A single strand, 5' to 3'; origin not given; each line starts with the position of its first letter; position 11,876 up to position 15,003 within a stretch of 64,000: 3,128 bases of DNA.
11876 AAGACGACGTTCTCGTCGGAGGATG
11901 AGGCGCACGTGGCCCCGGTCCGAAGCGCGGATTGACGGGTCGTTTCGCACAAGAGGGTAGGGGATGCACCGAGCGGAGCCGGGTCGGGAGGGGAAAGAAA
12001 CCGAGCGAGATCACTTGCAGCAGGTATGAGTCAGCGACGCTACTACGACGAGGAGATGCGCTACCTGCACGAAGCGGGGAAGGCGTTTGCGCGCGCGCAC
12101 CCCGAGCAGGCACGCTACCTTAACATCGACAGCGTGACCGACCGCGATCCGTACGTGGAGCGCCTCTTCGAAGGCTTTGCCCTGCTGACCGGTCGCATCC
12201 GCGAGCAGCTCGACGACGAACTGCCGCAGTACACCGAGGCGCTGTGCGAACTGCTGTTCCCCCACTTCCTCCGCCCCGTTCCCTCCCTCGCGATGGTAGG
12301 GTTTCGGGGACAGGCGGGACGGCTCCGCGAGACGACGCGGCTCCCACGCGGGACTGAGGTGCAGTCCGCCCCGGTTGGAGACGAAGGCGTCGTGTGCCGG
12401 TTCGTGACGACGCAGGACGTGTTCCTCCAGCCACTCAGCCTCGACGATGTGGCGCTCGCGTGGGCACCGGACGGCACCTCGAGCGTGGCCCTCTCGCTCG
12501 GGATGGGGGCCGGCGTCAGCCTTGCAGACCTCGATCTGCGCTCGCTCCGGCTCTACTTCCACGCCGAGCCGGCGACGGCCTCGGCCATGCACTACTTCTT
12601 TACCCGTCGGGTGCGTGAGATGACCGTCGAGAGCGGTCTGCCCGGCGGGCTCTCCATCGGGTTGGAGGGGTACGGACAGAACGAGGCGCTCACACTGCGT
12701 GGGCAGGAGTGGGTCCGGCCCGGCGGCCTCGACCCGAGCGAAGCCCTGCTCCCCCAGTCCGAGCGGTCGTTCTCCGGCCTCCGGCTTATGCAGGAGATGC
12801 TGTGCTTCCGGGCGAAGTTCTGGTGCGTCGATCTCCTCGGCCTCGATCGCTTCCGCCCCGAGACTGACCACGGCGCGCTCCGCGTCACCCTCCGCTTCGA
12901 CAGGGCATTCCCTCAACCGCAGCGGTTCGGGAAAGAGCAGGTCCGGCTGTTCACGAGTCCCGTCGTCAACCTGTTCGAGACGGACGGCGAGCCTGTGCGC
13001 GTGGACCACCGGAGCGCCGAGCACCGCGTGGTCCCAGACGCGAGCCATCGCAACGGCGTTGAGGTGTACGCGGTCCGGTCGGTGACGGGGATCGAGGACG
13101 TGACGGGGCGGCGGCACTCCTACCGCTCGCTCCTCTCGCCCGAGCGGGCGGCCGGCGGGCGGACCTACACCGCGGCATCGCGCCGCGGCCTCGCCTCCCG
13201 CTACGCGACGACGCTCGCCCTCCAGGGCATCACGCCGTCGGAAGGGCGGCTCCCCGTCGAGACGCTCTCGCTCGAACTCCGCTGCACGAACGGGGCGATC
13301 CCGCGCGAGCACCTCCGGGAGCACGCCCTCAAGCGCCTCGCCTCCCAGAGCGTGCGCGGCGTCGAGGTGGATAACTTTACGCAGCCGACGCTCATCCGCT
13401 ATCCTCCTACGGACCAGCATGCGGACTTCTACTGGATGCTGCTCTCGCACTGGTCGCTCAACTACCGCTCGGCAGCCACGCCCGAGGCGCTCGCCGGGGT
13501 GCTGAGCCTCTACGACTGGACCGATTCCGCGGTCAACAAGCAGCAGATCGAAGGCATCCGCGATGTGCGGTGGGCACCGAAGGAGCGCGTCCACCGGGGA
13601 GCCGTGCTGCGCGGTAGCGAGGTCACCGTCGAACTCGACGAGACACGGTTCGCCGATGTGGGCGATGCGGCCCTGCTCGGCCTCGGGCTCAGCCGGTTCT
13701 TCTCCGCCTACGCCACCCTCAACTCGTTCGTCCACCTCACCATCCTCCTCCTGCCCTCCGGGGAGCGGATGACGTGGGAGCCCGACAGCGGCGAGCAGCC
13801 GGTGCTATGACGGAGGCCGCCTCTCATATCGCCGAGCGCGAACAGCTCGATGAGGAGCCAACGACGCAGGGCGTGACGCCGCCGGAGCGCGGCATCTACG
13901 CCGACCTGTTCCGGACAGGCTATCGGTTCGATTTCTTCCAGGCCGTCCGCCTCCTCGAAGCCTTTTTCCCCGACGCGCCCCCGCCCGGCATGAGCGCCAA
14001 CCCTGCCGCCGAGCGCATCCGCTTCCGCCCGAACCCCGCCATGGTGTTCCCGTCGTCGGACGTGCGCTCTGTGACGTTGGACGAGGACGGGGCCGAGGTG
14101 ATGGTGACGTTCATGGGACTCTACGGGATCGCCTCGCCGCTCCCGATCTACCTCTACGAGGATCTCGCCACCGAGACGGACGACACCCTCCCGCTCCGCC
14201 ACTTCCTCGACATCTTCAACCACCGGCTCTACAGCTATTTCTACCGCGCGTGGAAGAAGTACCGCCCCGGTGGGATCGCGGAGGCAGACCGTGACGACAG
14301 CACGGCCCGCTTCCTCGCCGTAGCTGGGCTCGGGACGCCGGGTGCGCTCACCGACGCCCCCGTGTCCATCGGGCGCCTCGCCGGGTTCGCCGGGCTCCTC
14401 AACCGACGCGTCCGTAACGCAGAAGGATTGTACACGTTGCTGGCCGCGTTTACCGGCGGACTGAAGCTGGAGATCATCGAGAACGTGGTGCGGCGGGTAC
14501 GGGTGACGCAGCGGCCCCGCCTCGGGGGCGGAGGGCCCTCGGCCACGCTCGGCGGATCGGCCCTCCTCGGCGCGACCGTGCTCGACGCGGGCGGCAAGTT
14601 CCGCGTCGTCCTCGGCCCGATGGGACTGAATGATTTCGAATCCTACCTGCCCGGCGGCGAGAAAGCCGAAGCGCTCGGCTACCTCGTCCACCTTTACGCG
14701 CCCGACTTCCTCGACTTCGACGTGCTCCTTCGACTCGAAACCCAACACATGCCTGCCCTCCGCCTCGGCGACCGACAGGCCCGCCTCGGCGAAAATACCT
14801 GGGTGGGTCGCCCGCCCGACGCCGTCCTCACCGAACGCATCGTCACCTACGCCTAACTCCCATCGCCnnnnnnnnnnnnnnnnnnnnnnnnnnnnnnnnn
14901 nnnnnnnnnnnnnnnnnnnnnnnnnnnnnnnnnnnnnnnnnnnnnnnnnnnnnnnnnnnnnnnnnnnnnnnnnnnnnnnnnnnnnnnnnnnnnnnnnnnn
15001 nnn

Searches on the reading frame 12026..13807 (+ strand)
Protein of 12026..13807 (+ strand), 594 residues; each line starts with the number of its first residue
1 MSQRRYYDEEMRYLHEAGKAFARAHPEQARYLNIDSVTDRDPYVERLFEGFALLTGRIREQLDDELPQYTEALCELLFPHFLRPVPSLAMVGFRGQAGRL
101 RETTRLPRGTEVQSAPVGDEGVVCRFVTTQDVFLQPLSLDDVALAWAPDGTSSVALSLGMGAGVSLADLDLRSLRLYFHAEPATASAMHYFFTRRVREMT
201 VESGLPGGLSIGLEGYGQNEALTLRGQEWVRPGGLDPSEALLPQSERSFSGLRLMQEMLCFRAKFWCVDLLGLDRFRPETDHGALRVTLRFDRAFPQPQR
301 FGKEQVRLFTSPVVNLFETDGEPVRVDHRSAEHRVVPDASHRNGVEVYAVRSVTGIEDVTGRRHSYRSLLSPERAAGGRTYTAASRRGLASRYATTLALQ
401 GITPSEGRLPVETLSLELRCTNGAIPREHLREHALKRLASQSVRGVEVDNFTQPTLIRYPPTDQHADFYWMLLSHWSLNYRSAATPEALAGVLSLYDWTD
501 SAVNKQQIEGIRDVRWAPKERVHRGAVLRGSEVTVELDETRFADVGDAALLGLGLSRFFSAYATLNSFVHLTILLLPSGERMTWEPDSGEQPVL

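Call 11: search_protein_families(library=pfam, proteins=[window:12026-13807:+], max_evalue=0.001)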
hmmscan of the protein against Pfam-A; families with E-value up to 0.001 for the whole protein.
window:12026-13807:+ (594 aa): 1 family
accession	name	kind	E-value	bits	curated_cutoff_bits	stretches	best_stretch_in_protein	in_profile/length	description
PF05947.17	T6SS_TssF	-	2.1e-138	463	25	1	5-591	7-608/608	Type VI secretion system, TssF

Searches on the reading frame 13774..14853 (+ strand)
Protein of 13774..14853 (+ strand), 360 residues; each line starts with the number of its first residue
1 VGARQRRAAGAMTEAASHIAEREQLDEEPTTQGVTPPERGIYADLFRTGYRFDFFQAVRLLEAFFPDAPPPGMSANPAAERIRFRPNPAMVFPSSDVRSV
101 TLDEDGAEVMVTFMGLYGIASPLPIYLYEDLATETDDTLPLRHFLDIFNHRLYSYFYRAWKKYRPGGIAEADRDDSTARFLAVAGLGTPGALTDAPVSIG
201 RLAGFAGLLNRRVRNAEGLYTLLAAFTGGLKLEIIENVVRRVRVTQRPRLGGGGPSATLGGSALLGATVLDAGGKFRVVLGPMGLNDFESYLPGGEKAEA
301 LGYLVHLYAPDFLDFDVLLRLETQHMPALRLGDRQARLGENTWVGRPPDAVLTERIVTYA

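Call 11: search_protein_families(library=pfam, proteins=[window:13774-14853:+], max_evalue=0.001)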
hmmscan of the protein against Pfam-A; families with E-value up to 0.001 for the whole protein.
window:13774-14853:+ (360 aa): 1 family
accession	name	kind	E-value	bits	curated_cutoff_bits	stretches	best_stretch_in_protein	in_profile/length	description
PF06996.16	T6SS_TssG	-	1.3e-80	271.4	24.6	1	50-345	3-304/304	Type VI secretion, TssG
